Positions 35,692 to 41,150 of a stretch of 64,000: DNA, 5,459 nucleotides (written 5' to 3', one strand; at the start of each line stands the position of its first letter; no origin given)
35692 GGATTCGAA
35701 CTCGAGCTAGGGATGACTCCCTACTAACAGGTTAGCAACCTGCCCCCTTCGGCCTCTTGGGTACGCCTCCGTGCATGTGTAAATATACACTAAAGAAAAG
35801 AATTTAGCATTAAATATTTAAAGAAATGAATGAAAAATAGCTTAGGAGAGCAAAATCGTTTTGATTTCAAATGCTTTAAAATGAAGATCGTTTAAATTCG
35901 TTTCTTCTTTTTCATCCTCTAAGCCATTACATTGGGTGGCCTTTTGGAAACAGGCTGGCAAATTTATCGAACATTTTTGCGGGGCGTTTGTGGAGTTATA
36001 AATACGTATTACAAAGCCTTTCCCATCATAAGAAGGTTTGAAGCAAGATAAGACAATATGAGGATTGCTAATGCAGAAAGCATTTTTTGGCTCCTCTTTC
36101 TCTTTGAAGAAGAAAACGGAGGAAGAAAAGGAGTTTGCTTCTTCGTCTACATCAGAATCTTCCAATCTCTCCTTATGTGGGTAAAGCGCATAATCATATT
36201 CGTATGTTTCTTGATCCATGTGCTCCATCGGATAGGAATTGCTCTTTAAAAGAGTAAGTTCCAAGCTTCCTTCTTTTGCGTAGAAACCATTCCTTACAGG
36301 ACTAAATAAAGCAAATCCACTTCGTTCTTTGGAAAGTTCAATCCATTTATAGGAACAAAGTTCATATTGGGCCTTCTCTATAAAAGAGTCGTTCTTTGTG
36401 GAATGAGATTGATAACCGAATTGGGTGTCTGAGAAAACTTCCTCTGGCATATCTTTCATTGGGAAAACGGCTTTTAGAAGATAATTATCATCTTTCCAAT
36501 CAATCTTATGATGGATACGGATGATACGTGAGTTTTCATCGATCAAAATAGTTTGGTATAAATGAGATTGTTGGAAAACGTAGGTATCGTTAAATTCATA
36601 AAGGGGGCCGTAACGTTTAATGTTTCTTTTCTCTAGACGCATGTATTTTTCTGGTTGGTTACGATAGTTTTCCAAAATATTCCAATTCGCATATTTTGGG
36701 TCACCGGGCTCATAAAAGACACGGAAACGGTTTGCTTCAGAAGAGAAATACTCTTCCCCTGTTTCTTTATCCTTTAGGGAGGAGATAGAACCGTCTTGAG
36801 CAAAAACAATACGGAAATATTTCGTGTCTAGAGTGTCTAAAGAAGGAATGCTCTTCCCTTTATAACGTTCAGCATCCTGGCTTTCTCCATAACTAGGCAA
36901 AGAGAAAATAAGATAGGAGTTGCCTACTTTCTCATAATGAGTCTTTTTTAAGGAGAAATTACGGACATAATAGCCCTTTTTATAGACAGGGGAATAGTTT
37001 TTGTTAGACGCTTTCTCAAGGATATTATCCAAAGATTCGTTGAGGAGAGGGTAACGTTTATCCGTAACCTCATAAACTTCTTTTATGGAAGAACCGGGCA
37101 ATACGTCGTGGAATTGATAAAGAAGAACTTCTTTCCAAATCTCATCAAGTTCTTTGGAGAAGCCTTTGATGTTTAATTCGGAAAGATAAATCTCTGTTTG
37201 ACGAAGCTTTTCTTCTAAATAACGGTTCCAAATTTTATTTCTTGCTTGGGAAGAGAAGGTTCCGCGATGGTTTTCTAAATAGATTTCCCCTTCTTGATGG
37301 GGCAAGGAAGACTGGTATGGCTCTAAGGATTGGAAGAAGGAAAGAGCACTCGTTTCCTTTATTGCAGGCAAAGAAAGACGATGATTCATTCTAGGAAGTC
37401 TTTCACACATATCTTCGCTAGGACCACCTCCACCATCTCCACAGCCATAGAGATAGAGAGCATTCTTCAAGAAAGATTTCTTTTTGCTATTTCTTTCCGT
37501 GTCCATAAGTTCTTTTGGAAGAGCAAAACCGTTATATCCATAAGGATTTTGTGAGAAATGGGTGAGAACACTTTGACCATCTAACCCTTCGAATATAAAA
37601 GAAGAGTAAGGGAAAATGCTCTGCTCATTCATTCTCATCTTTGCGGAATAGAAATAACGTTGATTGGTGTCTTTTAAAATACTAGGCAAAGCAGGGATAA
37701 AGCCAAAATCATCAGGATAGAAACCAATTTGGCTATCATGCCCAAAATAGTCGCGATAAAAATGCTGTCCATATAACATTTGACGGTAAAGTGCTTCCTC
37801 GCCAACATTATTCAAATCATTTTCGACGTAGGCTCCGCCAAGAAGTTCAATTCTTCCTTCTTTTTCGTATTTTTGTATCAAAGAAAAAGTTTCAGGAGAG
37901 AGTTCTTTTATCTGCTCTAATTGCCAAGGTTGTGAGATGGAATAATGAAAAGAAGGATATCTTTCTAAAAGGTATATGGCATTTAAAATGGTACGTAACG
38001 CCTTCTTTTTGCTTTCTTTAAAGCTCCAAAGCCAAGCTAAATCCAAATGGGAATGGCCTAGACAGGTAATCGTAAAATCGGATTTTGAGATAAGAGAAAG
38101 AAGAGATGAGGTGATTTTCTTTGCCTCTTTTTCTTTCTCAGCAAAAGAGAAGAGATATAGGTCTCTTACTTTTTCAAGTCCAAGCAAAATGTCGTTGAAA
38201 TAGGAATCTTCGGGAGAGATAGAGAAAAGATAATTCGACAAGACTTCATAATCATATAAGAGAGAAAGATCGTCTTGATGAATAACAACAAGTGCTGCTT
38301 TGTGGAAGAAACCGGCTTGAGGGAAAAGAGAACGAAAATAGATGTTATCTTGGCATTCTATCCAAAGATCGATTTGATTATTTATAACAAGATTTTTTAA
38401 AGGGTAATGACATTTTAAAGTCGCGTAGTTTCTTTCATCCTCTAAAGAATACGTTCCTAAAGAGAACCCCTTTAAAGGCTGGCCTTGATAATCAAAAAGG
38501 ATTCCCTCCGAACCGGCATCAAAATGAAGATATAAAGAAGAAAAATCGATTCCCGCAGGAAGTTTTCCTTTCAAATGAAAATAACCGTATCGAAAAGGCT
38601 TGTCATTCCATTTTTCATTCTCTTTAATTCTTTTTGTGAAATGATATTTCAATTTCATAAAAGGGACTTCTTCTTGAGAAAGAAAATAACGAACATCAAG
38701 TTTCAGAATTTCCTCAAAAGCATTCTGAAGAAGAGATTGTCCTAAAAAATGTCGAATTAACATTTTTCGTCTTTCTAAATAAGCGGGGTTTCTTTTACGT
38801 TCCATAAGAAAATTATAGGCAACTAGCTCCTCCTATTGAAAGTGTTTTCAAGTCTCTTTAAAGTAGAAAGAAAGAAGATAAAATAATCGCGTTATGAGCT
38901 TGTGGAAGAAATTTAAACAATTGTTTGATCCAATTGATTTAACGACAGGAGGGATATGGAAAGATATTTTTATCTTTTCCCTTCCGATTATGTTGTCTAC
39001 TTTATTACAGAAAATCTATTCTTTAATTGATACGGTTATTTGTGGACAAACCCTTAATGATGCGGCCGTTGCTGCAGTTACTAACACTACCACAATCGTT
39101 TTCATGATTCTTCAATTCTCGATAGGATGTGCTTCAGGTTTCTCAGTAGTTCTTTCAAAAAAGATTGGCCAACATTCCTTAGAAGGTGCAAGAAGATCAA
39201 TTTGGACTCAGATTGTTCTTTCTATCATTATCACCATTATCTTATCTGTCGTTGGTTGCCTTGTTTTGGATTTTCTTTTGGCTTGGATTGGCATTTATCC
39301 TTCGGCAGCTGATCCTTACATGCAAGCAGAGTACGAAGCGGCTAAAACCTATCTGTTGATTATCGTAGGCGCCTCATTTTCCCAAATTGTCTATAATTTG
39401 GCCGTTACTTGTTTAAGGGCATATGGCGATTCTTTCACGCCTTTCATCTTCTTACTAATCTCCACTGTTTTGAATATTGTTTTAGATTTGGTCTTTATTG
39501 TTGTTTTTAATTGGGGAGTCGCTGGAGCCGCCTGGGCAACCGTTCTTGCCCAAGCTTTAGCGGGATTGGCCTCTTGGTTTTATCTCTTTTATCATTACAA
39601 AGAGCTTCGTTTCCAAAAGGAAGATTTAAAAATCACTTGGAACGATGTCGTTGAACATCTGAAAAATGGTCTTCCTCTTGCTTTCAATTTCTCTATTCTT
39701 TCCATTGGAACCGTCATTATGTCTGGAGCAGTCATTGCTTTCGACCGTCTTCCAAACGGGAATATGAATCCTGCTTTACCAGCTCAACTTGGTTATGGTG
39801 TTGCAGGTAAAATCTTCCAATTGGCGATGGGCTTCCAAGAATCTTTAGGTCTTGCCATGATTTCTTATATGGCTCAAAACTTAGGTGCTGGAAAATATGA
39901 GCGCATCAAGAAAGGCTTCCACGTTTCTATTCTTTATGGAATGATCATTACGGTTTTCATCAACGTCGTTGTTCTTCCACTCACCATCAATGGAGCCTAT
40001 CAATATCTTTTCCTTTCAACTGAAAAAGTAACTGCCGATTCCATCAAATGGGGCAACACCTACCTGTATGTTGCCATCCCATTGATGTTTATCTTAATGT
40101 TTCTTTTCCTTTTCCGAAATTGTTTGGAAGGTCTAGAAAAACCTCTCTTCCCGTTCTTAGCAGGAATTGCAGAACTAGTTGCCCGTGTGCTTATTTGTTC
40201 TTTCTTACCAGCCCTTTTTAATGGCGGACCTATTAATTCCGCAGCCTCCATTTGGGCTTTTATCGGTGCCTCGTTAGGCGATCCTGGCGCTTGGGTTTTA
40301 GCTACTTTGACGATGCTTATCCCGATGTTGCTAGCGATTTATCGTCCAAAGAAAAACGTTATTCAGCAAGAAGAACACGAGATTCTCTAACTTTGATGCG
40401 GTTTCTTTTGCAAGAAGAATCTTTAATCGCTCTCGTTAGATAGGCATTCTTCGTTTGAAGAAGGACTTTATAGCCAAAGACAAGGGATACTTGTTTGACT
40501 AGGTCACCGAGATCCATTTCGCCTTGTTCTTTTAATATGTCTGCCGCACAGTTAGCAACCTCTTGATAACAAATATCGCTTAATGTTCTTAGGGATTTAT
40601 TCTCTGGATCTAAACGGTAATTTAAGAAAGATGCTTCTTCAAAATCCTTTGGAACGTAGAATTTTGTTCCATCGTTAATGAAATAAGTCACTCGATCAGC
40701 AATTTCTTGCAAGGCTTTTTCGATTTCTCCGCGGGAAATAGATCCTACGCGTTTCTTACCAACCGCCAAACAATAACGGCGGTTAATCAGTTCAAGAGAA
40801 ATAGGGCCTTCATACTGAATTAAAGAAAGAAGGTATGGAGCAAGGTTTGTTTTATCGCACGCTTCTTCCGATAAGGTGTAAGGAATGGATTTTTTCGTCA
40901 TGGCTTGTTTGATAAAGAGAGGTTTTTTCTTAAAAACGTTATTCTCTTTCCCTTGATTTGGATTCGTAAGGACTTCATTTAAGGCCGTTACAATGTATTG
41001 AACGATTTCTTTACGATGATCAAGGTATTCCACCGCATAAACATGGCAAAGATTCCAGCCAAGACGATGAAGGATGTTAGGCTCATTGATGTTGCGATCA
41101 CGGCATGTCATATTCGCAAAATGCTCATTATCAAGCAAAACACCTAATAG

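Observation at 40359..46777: Giant fusion of a transglutaminase-like protease, a Upf1-like helicase and a Vsr-like nuclease, with a small partner ORF: candidate undescribed nucleic-acid surveillance or defence module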

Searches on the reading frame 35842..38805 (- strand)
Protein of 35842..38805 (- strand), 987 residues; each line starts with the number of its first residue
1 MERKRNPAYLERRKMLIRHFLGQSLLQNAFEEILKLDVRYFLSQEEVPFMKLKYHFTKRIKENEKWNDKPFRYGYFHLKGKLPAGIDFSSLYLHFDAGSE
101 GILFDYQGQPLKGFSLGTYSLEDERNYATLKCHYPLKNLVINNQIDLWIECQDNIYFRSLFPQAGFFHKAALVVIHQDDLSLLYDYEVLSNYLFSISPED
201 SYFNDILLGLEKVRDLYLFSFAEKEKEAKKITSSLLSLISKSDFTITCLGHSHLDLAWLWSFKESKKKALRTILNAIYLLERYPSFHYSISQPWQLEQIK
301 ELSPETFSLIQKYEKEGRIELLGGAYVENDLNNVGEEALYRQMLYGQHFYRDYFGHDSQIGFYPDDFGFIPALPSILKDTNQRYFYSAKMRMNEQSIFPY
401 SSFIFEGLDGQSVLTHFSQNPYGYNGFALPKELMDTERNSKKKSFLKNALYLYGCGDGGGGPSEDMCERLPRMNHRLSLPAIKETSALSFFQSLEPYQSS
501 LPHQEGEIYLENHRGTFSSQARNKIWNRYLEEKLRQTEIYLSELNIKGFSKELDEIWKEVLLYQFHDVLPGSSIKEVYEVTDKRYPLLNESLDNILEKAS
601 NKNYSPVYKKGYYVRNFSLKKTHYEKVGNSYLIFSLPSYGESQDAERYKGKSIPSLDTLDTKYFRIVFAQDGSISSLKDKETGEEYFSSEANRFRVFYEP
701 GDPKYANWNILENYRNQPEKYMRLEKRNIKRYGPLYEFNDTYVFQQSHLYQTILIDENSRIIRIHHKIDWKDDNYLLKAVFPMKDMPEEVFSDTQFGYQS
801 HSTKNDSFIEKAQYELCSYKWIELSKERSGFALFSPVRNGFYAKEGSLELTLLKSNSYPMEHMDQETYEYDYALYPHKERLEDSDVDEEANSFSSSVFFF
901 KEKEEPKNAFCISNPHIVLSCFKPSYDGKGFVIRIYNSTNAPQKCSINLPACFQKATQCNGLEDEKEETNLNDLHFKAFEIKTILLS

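Call 6: search_protein_families(library=pfam, proteins=[window:35842-38805:-], max_evalue=0.01)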
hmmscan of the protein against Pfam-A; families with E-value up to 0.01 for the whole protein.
window:35842-38805:- (987 aa): 5 families
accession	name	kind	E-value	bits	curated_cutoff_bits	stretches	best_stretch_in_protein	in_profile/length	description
PF01074.27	Glyco_hydro_38N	-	5.1e-64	216.7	25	1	245-496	1-257/270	Glycosyl hydrolases family 38 N-terminal domain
PF07748.19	Glyco_hydro_38C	-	1.8e-27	97.4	25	1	659-860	1-204/206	Glycosyl hydrolases family 38 C-terminal domain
PF09261.16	Alpha-mann_mid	-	5e-23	81.4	31.1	1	511-600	1-93/96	Alpha mannosidase middle domain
PF17677.7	Glyco_hydro38C2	-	1.5e-12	47.9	22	1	916-984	1-72/72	Glycosyl hydrolases family 38 C-terminal beta sandwich domain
PF03065.20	Glyco_hydro_57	-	1.6e-06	28.1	21.2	1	268-386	50-170/291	Glycosyl hydrolase family 57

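Call 7: search_protein_families(library=padloc, proteins=[window:35842-38805:-], max_evalue=0.01)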
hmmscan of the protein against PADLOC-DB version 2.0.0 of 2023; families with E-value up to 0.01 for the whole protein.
window:35842-38805:- (987 aa): 1 family
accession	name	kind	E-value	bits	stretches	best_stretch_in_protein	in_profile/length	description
PDLC04175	HEC-01A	-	0.00087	16.4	1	494-585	88-179/363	-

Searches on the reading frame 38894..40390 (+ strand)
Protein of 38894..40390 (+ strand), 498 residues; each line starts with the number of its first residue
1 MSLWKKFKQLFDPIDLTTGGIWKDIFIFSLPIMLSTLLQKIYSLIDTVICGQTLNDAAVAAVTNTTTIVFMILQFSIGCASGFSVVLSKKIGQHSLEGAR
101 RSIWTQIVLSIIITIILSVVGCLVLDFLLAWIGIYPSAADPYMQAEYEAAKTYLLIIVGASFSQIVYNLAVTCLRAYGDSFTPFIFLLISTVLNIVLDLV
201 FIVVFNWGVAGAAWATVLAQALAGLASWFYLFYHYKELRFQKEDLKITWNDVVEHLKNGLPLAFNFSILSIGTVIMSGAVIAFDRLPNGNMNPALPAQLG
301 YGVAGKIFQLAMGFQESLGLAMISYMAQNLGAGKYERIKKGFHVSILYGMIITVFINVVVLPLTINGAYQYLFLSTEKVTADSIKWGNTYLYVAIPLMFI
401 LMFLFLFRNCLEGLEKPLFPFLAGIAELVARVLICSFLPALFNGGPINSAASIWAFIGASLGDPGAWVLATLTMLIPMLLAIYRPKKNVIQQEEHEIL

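Call 6: search_protein_families(library=pfam, proteins=[window:38894-40390:+], max_evalue=0.01)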
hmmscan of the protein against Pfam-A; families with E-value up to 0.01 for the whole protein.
window:38894-40390:+ (498 aa): 2 families
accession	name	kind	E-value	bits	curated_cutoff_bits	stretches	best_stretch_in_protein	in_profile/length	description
PF01554.23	MatE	-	1.6e-33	116.1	24.9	2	31-199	1-160/161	MatE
PF01943.22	Polysacc_synt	-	4.9e-08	33.2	28.2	2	80-275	53-227/274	Polysaccharide biosynthesis protein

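Call 7: search_protein_families(library=padloc, proteins=[window:38894-40390:+], max_evalue=0.01)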
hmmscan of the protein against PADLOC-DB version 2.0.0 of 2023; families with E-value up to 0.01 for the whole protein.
window:38894-40390:+ (498 aa): 0 families

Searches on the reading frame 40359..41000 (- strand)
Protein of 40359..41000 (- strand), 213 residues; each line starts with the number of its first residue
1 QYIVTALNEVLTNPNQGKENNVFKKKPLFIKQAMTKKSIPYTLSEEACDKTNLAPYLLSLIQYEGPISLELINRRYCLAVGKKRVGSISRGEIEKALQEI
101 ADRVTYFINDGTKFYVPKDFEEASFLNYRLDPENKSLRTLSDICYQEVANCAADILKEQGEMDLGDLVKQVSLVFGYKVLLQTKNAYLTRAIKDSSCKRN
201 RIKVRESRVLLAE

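Call 8: search_protein_families(library=pfam, proteins=[window:40362-40943:-], max_evalue=10)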
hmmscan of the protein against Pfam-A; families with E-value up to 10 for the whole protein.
seq(194 aa): 1 family
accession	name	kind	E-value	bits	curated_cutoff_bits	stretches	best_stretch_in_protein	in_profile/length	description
PF11784.13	DUF3320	-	0.007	16.7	25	1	33-68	11-46/50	Protein of unknown function (DUF3320)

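Call 85: search_protein_families(library=ncbifam, proteins=[window:40359-41000:-], max_evalue=1)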
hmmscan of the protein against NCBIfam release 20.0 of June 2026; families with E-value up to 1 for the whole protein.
window:40359-41000:- (213 aa): 1 family
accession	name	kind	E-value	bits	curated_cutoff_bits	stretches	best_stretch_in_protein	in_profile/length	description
NF058533.1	antiphage_ProA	equivalog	8.3e-15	53.3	1500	1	44-178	1771-1902/1903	anti-phage protein ProA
